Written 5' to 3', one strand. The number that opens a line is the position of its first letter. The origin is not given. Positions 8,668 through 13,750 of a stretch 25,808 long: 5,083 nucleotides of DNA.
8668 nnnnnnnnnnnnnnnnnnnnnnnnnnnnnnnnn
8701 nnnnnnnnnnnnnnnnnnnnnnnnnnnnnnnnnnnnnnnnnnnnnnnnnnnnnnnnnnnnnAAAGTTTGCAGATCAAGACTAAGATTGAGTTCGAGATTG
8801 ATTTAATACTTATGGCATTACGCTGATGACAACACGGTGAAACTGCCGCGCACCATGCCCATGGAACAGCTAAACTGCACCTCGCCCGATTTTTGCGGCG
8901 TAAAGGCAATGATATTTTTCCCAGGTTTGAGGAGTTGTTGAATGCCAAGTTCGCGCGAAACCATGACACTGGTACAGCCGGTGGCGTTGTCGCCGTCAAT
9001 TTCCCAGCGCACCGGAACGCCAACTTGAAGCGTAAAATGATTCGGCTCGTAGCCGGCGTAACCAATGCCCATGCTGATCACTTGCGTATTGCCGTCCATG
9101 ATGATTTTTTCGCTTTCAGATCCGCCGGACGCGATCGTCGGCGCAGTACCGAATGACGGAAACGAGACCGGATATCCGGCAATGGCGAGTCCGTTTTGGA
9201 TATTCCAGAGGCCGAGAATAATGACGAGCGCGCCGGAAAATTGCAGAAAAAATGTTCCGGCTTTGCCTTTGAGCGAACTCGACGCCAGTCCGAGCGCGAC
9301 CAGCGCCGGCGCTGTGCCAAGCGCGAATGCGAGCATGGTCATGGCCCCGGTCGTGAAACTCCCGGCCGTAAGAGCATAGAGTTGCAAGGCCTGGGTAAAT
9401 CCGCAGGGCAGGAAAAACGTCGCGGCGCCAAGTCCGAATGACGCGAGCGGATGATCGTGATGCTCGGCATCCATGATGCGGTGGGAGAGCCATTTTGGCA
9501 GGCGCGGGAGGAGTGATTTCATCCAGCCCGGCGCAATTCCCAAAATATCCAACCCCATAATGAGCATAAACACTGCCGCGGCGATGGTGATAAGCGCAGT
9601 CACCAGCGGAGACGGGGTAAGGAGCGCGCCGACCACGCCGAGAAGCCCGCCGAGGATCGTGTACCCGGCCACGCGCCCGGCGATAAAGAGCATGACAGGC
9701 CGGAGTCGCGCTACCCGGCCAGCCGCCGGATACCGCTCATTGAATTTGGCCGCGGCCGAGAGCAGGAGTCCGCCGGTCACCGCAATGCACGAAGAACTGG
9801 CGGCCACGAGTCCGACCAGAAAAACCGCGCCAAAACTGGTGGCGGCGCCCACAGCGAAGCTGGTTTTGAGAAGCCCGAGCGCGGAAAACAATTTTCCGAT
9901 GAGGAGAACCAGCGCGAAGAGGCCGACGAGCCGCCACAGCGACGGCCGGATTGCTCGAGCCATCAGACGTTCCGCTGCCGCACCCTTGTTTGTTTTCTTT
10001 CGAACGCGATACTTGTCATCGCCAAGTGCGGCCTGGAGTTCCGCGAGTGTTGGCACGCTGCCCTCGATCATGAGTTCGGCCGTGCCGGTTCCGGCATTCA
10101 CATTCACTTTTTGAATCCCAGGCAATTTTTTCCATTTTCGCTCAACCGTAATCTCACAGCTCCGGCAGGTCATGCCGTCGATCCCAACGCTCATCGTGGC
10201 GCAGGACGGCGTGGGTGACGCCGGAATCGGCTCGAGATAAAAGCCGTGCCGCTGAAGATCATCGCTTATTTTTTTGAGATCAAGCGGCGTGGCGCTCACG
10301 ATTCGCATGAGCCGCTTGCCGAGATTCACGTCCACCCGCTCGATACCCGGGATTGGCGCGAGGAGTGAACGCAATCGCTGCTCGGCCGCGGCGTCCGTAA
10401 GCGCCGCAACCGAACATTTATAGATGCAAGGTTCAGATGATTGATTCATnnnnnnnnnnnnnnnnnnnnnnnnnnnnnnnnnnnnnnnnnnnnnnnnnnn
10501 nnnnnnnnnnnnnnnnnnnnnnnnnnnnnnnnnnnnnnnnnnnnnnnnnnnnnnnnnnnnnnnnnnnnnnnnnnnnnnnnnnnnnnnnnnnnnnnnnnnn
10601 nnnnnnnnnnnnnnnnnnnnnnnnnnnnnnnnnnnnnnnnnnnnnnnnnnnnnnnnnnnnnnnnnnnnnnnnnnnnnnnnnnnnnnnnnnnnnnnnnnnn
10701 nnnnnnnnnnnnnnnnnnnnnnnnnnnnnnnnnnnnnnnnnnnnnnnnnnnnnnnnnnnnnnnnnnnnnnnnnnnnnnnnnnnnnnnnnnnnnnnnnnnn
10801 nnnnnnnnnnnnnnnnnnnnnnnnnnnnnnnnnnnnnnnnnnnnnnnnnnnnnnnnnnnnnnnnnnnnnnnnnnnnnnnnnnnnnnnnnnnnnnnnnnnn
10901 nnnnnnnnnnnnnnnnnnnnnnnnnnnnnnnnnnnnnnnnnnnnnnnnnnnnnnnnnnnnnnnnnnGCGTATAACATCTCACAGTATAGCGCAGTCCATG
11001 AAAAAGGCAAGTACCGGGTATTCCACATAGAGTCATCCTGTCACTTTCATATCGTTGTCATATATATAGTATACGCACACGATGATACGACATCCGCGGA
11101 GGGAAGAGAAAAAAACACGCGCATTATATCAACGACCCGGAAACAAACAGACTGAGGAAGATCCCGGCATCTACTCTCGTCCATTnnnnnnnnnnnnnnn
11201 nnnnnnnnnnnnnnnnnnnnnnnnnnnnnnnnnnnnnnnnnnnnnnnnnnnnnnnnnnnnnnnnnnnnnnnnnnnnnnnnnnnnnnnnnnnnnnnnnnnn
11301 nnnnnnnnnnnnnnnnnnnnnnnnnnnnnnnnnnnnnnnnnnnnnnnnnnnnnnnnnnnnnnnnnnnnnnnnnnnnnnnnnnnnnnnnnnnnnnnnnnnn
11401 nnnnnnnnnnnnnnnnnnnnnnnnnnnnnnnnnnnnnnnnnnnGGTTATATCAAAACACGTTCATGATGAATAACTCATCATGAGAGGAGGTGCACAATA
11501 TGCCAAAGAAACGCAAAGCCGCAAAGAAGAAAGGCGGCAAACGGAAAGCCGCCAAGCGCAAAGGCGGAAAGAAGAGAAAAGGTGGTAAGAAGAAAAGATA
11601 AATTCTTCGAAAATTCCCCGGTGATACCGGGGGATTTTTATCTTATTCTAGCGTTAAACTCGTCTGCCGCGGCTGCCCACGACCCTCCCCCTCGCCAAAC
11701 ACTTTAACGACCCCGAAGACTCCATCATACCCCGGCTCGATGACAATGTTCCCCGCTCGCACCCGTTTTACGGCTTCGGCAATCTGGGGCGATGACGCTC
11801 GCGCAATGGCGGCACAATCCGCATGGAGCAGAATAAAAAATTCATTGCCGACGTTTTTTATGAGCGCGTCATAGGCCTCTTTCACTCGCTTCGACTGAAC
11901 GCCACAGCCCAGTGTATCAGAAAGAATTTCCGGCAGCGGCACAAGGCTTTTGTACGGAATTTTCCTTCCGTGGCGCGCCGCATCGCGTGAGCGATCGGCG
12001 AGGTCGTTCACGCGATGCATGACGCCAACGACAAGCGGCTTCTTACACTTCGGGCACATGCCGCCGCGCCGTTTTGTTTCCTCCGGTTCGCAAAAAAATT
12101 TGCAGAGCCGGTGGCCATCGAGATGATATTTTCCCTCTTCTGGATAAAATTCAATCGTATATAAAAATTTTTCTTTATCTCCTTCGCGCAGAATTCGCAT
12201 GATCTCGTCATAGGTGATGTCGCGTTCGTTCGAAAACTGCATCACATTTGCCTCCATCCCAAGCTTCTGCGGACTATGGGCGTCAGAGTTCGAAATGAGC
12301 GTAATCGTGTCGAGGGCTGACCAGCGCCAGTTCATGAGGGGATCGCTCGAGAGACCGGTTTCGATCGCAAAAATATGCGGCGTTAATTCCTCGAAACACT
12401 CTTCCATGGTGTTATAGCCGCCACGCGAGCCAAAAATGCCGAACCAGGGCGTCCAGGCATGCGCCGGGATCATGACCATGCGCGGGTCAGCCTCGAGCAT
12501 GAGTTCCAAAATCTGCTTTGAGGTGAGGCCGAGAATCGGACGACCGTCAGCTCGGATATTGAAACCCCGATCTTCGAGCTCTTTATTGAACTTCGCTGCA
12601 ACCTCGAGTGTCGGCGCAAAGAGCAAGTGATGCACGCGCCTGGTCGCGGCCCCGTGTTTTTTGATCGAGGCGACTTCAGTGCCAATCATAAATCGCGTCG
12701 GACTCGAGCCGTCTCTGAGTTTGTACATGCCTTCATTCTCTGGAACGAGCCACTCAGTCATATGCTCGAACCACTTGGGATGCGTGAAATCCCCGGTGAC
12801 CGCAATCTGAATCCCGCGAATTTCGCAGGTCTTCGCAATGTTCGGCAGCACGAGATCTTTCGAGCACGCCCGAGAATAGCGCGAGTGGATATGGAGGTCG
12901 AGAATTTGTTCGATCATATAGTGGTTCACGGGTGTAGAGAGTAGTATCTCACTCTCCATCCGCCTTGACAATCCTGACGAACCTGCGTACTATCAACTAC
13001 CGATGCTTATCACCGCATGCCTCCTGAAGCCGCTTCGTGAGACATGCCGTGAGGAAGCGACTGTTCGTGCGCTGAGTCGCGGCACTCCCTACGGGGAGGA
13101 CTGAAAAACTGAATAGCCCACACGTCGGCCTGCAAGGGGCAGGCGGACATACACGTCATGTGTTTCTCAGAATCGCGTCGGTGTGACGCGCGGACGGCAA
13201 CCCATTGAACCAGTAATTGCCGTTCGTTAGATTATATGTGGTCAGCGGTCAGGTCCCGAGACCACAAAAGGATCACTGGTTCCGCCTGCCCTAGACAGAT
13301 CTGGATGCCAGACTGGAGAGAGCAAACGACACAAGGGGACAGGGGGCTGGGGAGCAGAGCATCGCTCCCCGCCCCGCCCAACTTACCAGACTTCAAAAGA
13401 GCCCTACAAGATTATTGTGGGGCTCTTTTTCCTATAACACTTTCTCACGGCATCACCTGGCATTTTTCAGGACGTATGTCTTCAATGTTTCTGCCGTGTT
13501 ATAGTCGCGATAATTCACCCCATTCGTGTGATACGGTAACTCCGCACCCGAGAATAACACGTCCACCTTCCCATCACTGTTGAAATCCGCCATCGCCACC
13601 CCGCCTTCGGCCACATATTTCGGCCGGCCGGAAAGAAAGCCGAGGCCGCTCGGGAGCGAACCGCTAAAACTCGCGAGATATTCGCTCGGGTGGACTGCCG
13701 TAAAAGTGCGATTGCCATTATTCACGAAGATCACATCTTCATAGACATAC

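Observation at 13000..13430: Orphan ~400-nt highly structured RNA with its own promoter and terminator: candidate novel large ncRNA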

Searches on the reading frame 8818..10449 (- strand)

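Call 15: search_protein_families(library=pfam, proteins=[window:8818-10449:-])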
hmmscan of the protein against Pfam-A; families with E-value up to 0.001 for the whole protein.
window:8818-10449:- (543 aa): 5 families
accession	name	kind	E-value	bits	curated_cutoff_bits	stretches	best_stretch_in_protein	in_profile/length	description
PF13386.12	DsbD_2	-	1.1e-32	114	24.9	1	209-415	2-199/199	Cytochrome C biogenesis protein transmembrane region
PF00403.32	HMA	-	3e-16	60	24.8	1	90-143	4-57/62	Heavy-metal-associated domain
PF13473.12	Cupredoxin_1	-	3.9e-07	30.5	27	1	454-539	19-104/104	Cupredoxin-like domain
PF02683.22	DsbD_TM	-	0.00023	21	27.1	1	206-415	5-213/219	Cytochrome C biogenesis protein transmembrane domain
PF19803.4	DUF6286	-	0.00084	20.2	35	0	15-65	33-84/108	Family of unknown function (DUF6286)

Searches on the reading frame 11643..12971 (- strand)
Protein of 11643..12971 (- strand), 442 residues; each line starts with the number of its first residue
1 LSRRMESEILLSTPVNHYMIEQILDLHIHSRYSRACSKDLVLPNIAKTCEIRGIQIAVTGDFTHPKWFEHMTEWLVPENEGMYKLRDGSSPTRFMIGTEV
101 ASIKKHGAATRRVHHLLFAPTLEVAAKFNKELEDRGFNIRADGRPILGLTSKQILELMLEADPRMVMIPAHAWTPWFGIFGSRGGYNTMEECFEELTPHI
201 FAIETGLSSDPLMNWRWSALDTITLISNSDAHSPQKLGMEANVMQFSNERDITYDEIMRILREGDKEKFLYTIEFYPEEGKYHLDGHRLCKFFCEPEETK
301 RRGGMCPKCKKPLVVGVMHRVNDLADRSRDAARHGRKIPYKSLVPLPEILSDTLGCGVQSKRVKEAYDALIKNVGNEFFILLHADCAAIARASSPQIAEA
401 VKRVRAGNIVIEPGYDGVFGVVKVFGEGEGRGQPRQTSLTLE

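Call 15: search_protein_families(library=pfam, proteins=[window:11643-12971:-])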
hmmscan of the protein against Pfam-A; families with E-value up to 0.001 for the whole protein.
window:11643-12971:- (442 aa): 0 families

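Call 19: find_related_loci(query=window:11643-12917:-, collection=genome_contigs, flank=2500)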
Query window:11643-12917:- (424 aa) in genome_contigs; peptide patterns used: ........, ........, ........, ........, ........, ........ (x = any residue, [..] = any of these).
68 stretches matched a pattern; 2 encode a relative of the query (tblastn E <= 1e-3); 2 distinct loci.
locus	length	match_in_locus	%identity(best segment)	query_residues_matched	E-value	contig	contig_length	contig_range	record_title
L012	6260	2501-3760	58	1-421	8e-171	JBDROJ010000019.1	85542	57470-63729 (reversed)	MAG: bacterium isolate MEGAHIT-group-1.947 k141_10949705, whole genome shotgun sequence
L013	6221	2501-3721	39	5-422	1e-91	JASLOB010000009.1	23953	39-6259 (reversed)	MAG: Candidatus Nanoarchaeia archaeon isolate Arabian11_MAG_25 c_000000555619, whole genome shotgun sequence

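Call 22: find_related_loci(query=window:11643-12917:-, collection=metagenome_contigs, flank=2500)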
Query window:11643-12917:- (424 aa) in metagenome_contigs; peptide patterns used: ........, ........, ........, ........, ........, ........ (x = any residue, [..] = any of these).
106 stretches matched a pattern; 1 encode a relative of the query (tblastn E <= 1e-3); 1 distinct loci.
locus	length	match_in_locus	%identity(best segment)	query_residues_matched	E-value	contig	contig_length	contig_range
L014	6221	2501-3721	39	5-422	7e-92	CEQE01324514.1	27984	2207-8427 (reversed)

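Call 55: find_homologous_proteins(query=window:11643-12917:-, max_evalue=1e-50)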
Query window:11643-12917:- (424 aa): 8000 proteins with E <= 1e-50 among 8000 candidates; the best 120 are listed.
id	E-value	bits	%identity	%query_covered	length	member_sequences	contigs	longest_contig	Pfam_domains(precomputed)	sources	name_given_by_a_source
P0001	1.1e-291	985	100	100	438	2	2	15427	PF27218.1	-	-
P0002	2.1e-206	704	70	100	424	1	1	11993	PF27218.1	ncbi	-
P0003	1.8e-205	701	71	100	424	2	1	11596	PF27218.1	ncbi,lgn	-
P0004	3.3e-204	696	69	100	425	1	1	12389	PF27218.1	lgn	-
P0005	6.7e-202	689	69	100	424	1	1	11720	PF27218.1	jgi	jgi:DNA helicase-2/ATP-dependent DNA helicase PcrA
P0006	3.4e-201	686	69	100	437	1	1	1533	PF27218.1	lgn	-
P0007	2.7e-200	683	71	100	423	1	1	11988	PF27218.1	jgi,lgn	-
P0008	2.8e-200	683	70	100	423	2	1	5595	PF27218.1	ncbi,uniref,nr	ncbi:MAG: DNA helicase UvrD [Candidatus Magasanikbacteria bacterium CG10_big_fil_rev_8_21_14_0_10_43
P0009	3.6e-200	683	70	100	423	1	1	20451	PF27218.1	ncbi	-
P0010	1.1e-199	681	71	100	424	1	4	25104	PF27218.1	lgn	-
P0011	1.2e-199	681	69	100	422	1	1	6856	PF27218.1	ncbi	-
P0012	2.2e-199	680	72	96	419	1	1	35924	PF27218.1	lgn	-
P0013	1.4e-198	678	70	100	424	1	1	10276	PF27218.1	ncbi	-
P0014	1.5e-198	678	70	100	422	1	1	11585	PF27218.1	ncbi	-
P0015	3.0e-198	677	68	100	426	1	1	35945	PF27218.1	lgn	-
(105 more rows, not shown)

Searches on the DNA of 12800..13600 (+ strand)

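Call 4: search_rna_families(source=window, start=12800, end=13600, threshold=evalue, max_evalue=10, show_alignments=3)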
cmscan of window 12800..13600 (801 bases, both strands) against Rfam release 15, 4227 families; matches with E-value up to 10: 5.
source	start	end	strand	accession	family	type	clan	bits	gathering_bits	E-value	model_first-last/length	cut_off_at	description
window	13338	13379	+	RF03298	mir-4488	Gene; miRNA;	-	19.1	71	6.3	1-62/62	no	mir-4488 microRNA precursor family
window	13340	13376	-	RF00772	mir-328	Gene; miRNA;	-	18.4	70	2.8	1-75/75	no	mir-328 microRNA precursor family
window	13340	13381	+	RF03192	mir-6794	Gene; miRNA;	-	17.8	74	1.9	1-62/62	no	mir-6794 microRNA precursor family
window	13333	13386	+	RF03778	mir-483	Gene; miRNA;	-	16.6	60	3.9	1-75/75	no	mir-483 microRNA precursor family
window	13322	13414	-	RF02232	sX13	Gene; sRNA;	-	14.1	50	5.2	1-115/115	no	Xanthomonadaceae sRNA sX13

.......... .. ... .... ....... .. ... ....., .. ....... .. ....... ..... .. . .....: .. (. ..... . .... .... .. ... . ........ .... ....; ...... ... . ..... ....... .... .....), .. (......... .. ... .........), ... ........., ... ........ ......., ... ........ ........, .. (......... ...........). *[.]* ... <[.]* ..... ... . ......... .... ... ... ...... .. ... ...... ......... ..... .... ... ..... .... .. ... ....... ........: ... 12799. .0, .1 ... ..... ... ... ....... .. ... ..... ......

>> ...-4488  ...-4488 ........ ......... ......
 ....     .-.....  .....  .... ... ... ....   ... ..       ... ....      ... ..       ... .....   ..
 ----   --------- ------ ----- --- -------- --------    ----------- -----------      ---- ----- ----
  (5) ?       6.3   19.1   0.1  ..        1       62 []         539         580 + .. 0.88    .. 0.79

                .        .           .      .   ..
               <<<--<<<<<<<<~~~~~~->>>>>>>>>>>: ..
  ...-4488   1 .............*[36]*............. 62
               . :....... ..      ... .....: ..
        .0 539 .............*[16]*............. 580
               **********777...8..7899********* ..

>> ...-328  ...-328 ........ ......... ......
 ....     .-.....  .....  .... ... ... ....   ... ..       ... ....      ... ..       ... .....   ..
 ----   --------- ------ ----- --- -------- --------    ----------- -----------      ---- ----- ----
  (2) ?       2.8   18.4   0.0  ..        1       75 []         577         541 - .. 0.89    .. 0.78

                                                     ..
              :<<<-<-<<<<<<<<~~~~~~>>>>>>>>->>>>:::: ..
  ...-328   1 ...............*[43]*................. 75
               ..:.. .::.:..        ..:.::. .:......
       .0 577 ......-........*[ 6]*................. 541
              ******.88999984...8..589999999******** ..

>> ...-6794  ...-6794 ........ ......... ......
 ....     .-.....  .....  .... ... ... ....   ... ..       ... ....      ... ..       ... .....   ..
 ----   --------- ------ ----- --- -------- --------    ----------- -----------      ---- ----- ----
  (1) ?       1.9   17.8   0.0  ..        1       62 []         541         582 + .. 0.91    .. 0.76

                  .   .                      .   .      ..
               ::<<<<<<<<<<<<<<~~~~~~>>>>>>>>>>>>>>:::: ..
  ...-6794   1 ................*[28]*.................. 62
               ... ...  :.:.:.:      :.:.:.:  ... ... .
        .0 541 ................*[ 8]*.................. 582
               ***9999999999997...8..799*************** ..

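Call 25: build_rna_model(alignment_id=A1)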
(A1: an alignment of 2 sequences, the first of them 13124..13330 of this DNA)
Model R1 built from alignment A1 (2 sequences, 207 columns); structure: RNAalifold consensus.
model positions 207; base pairs 65; branch points 4; effective number of sequences 0.6; information 0.589 bits per position. Calibrated on 0.2 Mb of random sequence (short: E-values are rough).
structure used (alignment columns):
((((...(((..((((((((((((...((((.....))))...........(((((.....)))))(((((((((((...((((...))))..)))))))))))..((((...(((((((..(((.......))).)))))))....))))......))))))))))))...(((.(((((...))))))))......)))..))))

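Call 29: search_dna_similar(query=window:12995-13432:+, collection=phages, mode=distant, max_evalue=0.1)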
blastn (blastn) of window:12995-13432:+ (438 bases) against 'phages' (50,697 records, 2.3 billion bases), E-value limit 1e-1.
No match.

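Call 30: search_dna_similar(query=window:12995-13432:+, collection=plasmids, mode=distant, max_evalue=0.1)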
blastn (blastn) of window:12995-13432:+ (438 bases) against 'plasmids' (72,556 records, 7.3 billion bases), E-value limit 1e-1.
Records with a match: 1; places in all: 1; records where one place covers at least 80% of the query: 0.
Best place of each record, by identity: 80-90% 1.
By first word of the organism name: Deinococcus 1.
By predicted mobility (MOB-suite, as given by PLSDB): non-mobilizable 1.
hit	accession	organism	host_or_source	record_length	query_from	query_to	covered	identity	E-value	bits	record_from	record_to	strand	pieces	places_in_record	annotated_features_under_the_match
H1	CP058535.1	Deinococcus sp. D7000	seawater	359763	122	166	10%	82.2%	3e-2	46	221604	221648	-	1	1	iron-siderophore ABC transporter substrate-binding protein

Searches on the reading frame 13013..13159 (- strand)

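Call 66: search_protein_families(library=pfam, proteins=[window:13013-13159:-], max_evalue=1)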
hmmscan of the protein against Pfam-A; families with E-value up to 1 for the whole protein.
window:13013-13159:- (49 aa): 1 family
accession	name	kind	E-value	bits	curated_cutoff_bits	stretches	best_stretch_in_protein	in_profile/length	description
PF09641.16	DUF2026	-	0.19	11.8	25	1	7-39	84-117/205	Protein of unknown function (DUF2026)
